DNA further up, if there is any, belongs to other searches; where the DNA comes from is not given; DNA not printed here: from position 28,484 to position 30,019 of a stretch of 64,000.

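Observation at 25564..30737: Second ulosonic-acid module: NeuA fused to a KdsC-type phosphatase, next to a SAF-less NeuB homolog and two oxidoreductases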

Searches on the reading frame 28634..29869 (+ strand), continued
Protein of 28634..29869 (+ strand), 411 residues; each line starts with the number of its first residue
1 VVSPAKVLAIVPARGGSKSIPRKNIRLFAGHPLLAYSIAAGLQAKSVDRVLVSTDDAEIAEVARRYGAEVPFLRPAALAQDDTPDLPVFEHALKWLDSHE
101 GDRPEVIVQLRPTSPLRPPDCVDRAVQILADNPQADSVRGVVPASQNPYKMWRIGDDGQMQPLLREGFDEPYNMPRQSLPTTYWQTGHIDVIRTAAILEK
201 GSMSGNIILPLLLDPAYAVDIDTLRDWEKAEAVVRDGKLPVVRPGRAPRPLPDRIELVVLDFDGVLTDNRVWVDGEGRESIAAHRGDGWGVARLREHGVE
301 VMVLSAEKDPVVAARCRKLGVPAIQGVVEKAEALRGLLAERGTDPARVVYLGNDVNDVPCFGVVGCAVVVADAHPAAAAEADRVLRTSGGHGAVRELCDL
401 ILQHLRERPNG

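Call 86: fold_search(model_id=the predicted structure, library=pdb)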
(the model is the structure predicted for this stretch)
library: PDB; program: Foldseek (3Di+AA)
matches with E <= 10: 1846; with E <= 0.001: 531
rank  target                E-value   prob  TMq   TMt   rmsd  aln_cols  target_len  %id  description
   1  9ftc_B                1.6e-20  1.00  0.46  0.81   8.3       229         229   36  Aeromonas caviae CMP-Pse5Ac7Ac synthetase in the presence of CMP-Pse5Ac7Ac. (released 2024-10-09)
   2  9ftb                  1.8e-20  1.00  0.47  0.80   7.9       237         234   35  Aeromonas caviae CMP-Pse5A7Ac Synthetase (released 2024-10-09)
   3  9ftc_A                3.3e-20  1.00  0.46  0.81   7.9       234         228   35  Aeromonas caviae CMP-Pse5Ac7Ac synthetase in the presence of CMP-Pse5Ac7Ac. (released 2024-10-09)
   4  6ifd_C                1.2e-19  1.00  0.46  0.82   7.6       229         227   32  Crystal Structure of CMP-N-acetylneuraminate Synthetase from Vibrio cholerae in complex with CDP and Mg2+. (released 2019-07-03)
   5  6ifd_B                9.3e-19  1.00  0.47  0.81   8.2       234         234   32  Crystal Structure of CMP-N-acetylneuraminate Synthetase from Vibrio cholerae in complex with CDP and Mg2+. (released 2019-07-03)
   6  6ifd_A                1.3e-18  1.00  0.46  0.86   6.2       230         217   31  Crystal Structure of CMP-N-acetylneuraminate Synthetase from Vibrio cholerae in complex with CDP and Mg2+. (released 2019-07-03)
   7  1eyr_A                1.5e-18  1.00  0.46  0.82   7.6       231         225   31  Structure of a sialic acid activating synthetase, CMP acylneuraminate synthetase in the presence and absence of CDP (released 2001-02-14)
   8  1eyr_B                4.5e-18  1.00  0.45  0.82   7.0       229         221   31  Structure of a sialic acid activating synthetase, CMP acylneuraminate synthetase in the presence and absence of CDP (released 2001-02-14)
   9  9t4z_A                1.1e-17  1.00  0.44  0.79   8.4       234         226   28  Crystal structure of PpNeuA CMP-Kdn synthetase (released 2026-03-11)
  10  3mmz_C                1.7e-17  1.00  0.35  0.86   1.8       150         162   49  CRYSTAL STRUCTURE OF putative HAD family hydrolase from Streptomyces avermitilis MA-4680 (released 2010-04-28)
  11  3mmz_D                2.7e-17  1.00  0.36  0.82   1.8       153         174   50  CRYSTAL STRUCTURE OF putative HAD family hydrolase from Streptomyces avermitilis MA-4680 (released 2010-04-28)
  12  6ifd_D                2.9e-17  1.00  0.44  0.81   8.0       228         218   30  Crystal Structure of CMP-N-acetylneuraminate Synthetase from Vibrio cholerae in complex with CDP and Mg2+. (released 2019-07-03)
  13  3mmz_A                5.7e-17  1.00  0.35  0.85   2.0       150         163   49  CRYSTAL STRUCTURE OF putative HAD family hydrolase from Streptomyces avermitilis MA-4680 (released 2010-04-28)
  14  1qwj_B                8.6e-17  1.00  0.44  0.76   8.8       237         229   29  The Crystal Structure of Murine CMP-5-N-Acetylneuraminic Acid Synthetase (released 2003-12-09)
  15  6ifi_B                1.0e-16  1.00  0.44  0.80   7.8       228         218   31  Crystal Structure of the Apo form of CMP-N-acetylneuraminate Synthetase from Vibrio cholerae (released 2019-07-03)
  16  9t4z_B                1.2e-16  1.00  0.42  0.77   8.6       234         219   27  Crystal structure of PpNeuA CMP-Kdn synthetase (released 2026-03-11)
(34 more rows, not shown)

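Call 88: find_encoding_contigs(protein=P0263, flank=8000, max_places=1)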
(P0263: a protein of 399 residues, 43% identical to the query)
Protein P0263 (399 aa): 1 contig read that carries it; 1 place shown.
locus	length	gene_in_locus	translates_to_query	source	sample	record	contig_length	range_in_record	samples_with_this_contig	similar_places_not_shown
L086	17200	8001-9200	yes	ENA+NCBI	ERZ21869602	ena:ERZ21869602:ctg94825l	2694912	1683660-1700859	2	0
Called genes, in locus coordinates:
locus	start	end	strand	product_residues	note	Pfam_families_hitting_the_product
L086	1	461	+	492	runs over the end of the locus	PF14691:Fer4_20, PF02826:2-Hacid_dh_C (faint), PF00070:Pyr_redox (faint), PF01262:AlaDh_PNT_C (faint), PF01266:DAO (faint), PF07992:Pyr_redox_2, PF13738:Pyr_redox_3 (faint), PF13450:NAD_binding_8 (weak)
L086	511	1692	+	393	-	PF13472:Lipase_GDSL_2 (faint)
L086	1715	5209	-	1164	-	PF02811:PHP, PF07733:DNA_pol3_alpha, PF17657:DNA_pol3_finger, PF14579:HHH_6, PF01336:tRNA_anti-codon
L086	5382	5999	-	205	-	PF01656:CbiA, PF02374:ArsA_ATPase (weak), PF06564:CBP_BcsQ (faint), PF09140:MipZ (faint), PF10609:ParA, PF13614:AAA_31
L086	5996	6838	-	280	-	PF00902:TatC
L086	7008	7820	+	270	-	PF00106:adh_short, PF08659:KR, PF13561:adh_short_C2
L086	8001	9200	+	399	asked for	PF02348:CTP_transf_3, PF08282:Hydrolase_3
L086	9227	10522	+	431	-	PF13489:Methyltransf_23, PF08241:Methyltransf_11, PF08242:Methyltransf_12, PF13649:Methyltransf_25, PF13847:Methyltransf_31, PF13580:SIS_2, PF01380:SIS (weak)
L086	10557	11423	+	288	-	PF03102:NeuB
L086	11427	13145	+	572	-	-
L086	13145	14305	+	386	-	PF13692:Glyco_trans_1_4, PF00534:Glycos_transf_1 (weak), PF13524:Glyco_trans_1_2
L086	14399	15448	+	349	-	PF00288:GHMP_kinases_N, PF08544:GHMP_kinases_C (weak)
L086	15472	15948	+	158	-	PF13302:Acetyltransf_3 (weak), PF00583:Acetyltransf_1, PF13508:Acetyltransf_7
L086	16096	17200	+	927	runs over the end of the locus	PF01804:Penicil_amidase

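Call 89: find_encoding_contigs(protein=P0283, flank=8000, max_places=1)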
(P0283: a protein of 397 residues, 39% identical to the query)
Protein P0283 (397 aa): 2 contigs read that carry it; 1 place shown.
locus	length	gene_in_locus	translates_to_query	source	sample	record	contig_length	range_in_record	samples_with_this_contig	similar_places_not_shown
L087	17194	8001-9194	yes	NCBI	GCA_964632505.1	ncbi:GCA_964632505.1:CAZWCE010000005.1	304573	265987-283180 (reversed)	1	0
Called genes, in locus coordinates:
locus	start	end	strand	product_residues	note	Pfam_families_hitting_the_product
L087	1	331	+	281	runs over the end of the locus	PF00892:EamA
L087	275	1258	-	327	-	PF01032:FecCD, PF00950:ABC-3 (weak)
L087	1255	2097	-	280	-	PF02463:SMC_N (faint), PF00005:ABC_tran, PF13304:AAA_21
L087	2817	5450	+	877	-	PF03030:H_PPase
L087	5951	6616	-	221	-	PF02474:NodA, PF13673:Acetyltransf_10 (weak), PF00583:Acetyltransf_1, PF13527:Acetyltransf_9, PF13508:Acetyltransf_7 (weak)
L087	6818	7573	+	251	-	PF00515:TPR_1 (faint), PF07719:TPR_2 (faint), PF13176:TPR_7 (faint), PF13181:TPR_8 (faint), PF13414:TPR_11, PF13428:TPR_14 (faint), PF13431:TPR_17 (faint), PF14559:TPR_19 (weak), +4 more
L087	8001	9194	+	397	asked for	PF02348:CTP_transf_3, PF12804:NTP_transf_3 (weak), PF08282:Hydrolase_3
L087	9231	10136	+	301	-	PF03102:NeuB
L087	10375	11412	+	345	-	PF07922:Glyco_transf_52 (weak)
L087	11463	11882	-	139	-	-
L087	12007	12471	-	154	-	-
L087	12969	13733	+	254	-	PF00977:His_biosynth, PF03060:NMO (faint), PF02581:TMP-TENI (faint)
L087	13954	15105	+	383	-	PF00437:T2SSE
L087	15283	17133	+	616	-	PF00437:T2SSE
